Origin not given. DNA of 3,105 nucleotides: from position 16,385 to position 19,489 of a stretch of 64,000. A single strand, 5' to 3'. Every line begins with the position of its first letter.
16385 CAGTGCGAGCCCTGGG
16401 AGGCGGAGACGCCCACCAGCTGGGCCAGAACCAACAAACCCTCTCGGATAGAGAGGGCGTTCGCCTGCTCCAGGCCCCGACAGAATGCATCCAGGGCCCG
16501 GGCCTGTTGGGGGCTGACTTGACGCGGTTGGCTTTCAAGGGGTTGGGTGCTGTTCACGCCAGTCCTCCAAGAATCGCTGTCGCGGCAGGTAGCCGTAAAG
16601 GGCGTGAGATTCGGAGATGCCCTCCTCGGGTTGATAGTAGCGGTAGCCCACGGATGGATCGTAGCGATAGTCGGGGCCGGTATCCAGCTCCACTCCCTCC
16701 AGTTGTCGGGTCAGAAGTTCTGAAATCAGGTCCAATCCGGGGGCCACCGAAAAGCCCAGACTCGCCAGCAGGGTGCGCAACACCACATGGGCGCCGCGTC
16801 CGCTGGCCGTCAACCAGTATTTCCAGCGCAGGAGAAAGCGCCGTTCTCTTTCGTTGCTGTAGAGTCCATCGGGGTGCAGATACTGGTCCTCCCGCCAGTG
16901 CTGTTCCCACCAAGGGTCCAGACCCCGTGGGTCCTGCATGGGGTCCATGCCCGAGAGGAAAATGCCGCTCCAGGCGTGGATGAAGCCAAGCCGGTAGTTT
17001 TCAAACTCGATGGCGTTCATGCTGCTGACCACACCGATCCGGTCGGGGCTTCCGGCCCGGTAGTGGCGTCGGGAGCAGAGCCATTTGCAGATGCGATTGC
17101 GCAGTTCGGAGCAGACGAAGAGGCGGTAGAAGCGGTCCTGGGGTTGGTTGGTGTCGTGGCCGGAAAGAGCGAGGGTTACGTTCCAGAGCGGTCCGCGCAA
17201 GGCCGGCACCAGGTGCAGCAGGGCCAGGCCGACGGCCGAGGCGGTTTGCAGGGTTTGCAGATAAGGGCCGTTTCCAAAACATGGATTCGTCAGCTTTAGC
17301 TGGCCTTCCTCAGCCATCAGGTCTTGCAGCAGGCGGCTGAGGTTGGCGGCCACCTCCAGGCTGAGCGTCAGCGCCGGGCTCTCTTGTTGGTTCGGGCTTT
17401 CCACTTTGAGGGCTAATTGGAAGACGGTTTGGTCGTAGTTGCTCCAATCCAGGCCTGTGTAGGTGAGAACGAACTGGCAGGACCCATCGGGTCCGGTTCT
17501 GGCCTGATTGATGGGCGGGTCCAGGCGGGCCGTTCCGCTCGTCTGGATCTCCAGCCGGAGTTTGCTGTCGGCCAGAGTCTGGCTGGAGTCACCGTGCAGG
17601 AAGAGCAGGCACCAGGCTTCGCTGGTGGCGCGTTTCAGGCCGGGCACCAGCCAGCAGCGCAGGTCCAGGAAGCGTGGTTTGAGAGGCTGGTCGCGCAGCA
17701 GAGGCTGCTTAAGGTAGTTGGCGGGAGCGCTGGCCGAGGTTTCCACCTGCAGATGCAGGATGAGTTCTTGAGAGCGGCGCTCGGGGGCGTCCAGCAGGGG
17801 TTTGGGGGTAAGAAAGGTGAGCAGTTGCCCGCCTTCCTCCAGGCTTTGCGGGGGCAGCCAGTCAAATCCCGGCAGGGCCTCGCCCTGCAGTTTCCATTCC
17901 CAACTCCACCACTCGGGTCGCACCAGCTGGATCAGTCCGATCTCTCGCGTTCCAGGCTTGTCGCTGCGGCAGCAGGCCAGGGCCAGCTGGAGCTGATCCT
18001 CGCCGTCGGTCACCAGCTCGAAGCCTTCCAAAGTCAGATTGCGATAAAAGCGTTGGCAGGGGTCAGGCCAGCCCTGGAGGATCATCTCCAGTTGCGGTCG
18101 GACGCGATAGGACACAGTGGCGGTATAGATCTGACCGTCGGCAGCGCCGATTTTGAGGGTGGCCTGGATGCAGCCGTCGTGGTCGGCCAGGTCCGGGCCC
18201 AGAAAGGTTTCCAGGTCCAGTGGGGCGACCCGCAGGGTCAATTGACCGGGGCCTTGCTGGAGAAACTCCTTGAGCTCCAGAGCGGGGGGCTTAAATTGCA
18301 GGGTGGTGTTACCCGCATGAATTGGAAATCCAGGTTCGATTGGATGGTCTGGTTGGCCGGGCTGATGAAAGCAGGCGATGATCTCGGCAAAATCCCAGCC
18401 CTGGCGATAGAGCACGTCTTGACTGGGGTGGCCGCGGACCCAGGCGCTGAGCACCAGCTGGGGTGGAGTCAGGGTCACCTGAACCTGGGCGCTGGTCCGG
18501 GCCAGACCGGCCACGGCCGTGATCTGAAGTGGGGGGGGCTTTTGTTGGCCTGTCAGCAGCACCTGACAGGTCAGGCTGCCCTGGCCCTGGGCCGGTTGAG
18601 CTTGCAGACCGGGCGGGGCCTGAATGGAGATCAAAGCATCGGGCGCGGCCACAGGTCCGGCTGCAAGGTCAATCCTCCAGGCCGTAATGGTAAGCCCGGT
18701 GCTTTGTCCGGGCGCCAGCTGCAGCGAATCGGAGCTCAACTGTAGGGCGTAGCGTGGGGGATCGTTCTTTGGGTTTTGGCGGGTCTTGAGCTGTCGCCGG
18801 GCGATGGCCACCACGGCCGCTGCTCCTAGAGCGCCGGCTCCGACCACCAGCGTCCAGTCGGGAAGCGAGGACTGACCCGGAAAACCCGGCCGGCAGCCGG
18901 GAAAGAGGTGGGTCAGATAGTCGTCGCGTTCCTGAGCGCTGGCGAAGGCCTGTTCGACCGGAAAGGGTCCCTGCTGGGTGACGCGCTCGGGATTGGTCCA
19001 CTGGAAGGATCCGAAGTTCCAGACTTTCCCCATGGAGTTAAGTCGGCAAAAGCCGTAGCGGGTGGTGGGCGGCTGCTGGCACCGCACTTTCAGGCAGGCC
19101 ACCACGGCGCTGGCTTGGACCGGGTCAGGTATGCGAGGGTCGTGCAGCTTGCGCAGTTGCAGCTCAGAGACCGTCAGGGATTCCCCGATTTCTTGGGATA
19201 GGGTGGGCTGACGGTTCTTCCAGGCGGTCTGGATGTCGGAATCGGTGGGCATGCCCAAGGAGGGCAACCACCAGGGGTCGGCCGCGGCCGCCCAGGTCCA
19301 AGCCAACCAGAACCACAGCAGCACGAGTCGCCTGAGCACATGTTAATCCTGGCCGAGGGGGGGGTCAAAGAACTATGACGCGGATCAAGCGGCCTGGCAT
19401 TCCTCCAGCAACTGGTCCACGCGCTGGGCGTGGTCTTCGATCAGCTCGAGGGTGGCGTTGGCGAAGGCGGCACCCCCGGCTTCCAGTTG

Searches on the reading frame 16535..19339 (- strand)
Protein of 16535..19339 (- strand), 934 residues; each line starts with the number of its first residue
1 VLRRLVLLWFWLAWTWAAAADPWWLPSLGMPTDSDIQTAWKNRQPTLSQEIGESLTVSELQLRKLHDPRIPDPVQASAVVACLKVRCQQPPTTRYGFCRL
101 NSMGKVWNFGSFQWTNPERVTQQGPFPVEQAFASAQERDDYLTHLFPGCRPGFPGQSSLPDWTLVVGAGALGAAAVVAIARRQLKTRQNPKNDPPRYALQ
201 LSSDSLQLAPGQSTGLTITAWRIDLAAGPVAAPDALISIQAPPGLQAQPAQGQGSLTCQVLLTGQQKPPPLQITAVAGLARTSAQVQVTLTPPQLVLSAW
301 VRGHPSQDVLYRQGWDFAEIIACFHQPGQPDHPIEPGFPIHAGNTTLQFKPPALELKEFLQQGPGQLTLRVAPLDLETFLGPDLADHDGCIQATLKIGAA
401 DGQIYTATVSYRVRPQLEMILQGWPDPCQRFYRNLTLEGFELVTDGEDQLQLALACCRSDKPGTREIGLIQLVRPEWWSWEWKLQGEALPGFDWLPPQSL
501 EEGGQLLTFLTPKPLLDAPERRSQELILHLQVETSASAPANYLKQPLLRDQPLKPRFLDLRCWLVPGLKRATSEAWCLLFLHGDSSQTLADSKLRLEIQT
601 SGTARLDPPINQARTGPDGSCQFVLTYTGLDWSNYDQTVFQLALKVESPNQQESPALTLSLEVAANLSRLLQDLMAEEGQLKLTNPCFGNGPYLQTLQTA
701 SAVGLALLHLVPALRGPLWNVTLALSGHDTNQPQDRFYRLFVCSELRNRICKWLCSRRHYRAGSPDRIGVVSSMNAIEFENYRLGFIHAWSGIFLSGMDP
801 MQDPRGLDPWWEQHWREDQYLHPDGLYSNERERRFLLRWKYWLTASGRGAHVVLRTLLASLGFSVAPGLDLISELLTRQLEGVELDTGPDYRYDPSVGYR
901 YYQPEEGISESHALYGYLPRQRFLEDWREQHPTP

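Call 4: search_protein_families(library=pfam, proteins=[window:16535-19339:-], max_evalue=0.1)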
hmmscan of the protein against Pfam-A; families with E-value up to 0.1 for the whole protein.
window:16535-19339:- (934 aa): 0 families

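Call 5: search_protein_families(library=ncbifam, proteins=[window:16535-19339:-], max_evalue=0.1)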
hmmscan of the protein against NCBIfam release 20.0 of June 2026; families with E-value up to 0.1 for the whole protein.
window:16535-19339:- (934 aa): 0 families

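Call 10: search_protein_families(library=padloc, proteins=[window:16535-19339:-], max_evalue=0.1)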
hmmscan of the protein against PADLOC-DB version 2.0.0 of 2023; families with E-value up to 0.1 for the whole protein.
window:16535-19339:- (934 aa): 0 families

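Call 11: search_protein_families(library=phrogs, proteins=[window:16535-19339:-], max_evalue=0.1)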
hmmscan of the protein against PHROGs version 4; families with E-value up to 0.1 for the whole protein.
window:16535-19339:- (934 aa): 0 families

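Call 12: find_homologous_proteins(query=window:16535-19339:-, max_evalue=0.001)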
Query window:16535-19339:- (934 aa): 3 proteins with E <= 0.001 among 8000 candidates.
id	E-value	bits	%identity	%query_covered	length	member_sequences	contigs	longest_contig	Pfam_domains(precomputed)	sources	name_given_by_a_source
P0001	0.0e+0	1924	88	100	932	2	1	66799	-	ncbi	ncbi:MAG: hypothetical protein U0931_37150 [Vulcanimicrobiota bacterium]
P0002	2.4e-278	944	46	98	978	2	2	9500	-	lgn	-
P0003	1.6e-17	81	29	30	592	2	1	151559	-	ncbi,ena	-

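Call 13: find_encoding_contigs(protein=P0001, flank=10000, max_places=3)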
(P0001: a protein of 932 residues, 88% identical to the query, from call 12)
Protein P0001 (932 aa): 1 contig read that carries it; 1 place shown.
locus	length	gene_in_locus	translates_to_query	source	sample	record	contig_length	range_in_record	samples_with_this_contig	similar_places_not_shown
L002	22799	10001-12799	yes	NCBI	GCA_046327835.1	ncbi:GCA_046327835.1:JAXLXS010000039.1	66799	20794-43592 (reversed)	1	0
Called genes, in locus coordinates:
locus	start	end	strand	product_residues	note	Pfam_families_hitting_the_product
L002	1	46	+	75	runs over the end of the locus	-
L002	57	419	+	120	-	-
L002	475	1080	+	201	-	PF01327:Pep_deformylase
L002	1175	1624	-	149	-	-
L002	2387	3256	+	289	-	-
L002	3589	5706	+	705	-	-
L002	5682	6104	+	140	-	PF12770:CHAT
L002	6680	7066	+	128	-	-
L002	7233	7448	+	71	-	-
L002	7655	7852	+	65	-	-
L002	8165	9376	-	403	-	PF00082:Peptidase_S8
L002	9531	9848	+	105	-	PF00989:PAS (weak), PF08447:PAS_3, PF08448:PAS_4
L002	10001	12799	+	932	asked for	-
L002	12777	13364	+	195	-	PF17032:Zn_ribbon_15 (faint), PF12773:DZR, PF13248:Zn_ribbon_3 (faint), PF13240:Zn_Ribbon_1 (weak)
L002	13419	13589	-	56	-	-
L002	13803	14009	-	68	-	-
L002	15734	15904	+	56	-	-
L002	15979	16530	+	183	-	-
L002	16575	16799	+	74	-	-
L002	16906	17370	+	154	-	-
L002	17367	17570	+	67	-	-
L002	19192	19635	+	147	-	PF13384:HTH_23, PF13565:HTH_32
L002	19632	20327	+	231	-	PF13358:DDE_3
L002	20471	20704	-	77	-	-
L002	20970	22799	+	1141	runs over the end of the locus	PF13432:TPR_16 (faint), PF13424:TPR_12 (weak), PF12770:CHAT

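Call 14: find_encoding_contigs(protein=P0002, flank=10000, max_places=3)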
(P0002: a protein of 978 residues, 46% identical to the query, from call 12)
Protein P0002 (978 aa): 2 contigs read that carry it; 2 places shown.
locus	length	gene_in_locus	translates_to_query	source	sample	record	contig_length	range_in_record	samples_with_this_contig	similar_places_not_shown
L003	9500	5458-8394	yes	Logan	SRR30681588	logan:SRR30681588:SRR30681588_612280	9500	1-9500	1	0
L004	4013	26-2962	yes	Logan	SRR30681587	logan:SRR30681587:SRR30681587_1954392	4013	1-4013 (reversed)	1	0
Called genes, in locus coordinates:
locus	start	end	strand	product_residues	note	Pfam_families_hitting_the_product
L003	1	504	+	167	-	?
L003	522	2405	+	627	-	PF09972:DUF2207, PF20990:DUF2207_C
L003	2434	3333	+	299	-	-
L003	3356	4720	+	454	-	PF13240:Zn_Ribbon_1 (weak)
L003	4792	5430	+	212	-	PF12773:DZR (weak), PF13240:Zn_Ribbon_1 (weak)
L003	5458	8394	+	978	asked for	-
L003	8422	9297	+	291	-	PF17032:Zn_ribbon_15 (faint), PF18912:DZR_2 (faint), PF12773:DZR, PF13248:Zn_ribbon_3 (faint), PF13240:Zn_Ribbon_1 (weak)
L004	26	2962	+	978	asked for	-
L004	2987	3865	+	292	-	PF17032:Zn_ribbon_15 (faint), PF12773:DZR, PF13248:Zn_ribbon_3 (faint), PF18912:DZR_2 (faint), PF13240:Zn_Ribbon_1 (weak)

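Call 15: find_encoding_contigs(protein=P0003, flank=10000, max_places=3)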
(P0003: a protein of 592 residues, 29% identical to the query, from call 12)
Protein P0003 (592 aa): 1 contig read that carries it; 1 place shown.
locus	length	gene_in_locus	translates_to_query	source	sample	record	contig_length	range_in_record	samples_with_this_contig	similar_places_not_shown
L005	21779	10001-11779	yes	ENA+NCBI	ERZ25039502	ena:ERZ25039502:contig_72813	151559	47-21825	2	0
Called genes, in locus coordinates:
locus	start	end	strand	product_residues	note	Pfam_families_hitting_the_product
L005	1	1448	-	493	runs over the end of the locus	PF26549:Tricorn_N (faint), PF26550:Tricorn_2nd (weak)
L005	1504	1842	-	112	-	-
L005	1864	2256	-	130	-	-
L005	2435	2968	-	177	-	-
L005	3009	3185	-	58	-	-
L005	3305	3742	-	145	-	-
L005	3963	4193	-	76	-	-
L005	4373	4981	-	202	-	-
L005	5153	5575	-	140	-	-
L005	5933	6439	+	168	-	PF12802:MarR_2 (weak)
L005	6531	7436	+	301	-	PF01073:3Beta_HSD (faint), PF01370:Epimerase, PF05368:NmrA (weak), PF13460:NAD_binding_10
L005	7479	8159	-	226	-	PF09365:DUF2461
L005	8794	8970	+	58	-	-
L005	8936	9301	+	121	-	-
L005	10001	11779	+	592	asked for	-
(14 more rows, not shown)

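Call 60: predict_structure(alignment_id=A2)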
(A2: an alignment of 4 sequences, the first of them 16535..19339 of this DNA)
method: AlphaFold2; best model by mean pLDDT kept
length: 934 residues; sequences in the alignment: 4
mean_pLDDT: 39.3   pTM: 0.25
mean pLDDT of the five models: 39.3, 36.1, 35.5, 35.3, 34.3
residues with pLDDT >= 90: 0; 70-90: 69; 50-70: 190; < 50: 675
segments of 3 or more residues with pLDDT < 50: 1-5, 7-29, 52-55, 69-77, 103-105, 151-212, 219-236, 242-269, 275-293, 310-316, 381-388, 414-590, 614-625, 627-638, 660-929, 931-934
pLDDT, mean of each block of 10 residues (from residue 1): 43 34 31 63 60 54 56 50 62 64 54 60 56 55 56 28 23 26 25 34 43 49 36 47 36 32 42 45 39 67 53 50 78 76 76 74 79 61 43 80 78 42 25 26 25 28 25 22 22 22 21 23 24 24 23 24 30 35 38 54 52 48 46 44 57 53 34 25 23 26 29 28 26 26 26 24 22 21 22 23 24 25 27 27 25 32 29 29 23 25 21 24 42 36
secondary structure, 60 per line:
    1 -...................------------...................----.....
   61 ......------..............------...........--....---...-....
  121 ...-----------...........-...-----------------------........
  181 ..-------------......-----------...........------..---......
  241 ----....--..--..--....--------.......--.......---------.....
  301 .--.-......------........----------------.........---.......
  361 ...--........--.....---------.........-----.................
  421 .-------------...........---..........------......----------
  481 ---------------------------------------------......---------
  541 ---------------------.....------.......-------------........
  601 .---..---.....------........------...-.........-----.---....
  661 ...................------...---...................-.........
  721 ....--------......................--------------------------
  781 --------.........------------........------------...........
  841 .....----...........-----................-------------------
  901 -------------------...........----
elements in order (helices of 4 or more, strands of 3 or more residues): H2-20 H33-51 E56-66 H73-76 E77-86 E93-103 E106-109 E113-115 H117-123 H135-145 H173-182 E196-201 E213-223 E235-240 E245-248 E259-262 E271-277 E280-286 E296-301 E306-311 E318-325 E345-350 E354-363 E366-373 H376-380 E390-398 E404-421 E435-445 E449-458 E465-470 E526-531 E562-566 E573-579 E593-601 E610-614 E621-628 E639-647 E657-662 H663-679 H692-710 H712-724 H733-754 H789-797 H810-817 H830-845 H850-860 H866-881 H920-930

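Call 72: search_solved_structures(query=A2, max_evalue=1)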
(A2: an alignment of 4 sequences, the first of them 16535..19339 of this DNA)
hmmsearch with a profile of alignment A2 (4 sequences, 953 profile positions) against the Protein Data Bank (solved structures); distinct sequences matched with E-value up to 1: 3.
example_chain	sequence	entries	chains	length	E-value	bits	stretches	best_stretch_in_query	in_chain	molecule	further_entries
6z14_JJJ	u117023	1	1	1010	0.0048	17.7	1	191-287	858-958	Beta-N-acetylhexosaminidase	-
6yxz_JJJ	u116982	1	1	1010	0.0048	17.7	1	191-287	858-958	Beta-N-acetylhexosaminidase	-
7uz3_B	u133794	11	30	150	0.96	10.1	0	160-213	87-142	Glycophorin-A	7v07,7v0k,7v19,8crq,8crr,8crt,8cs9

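Call 77: find_related_loci(query=A2, collection=metagenome_contigs, flank=10000)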
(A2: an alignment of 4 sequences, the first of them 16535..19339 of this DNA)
Query A2 (934 aa) in metagenome_contigs; peptide patterns used: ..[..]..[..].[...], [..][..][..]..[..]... (x = any residue, [..] = any of these).
146 stretches matched a pattern, but none encodes a relative of the query by tblastn (E <= 1e-3).
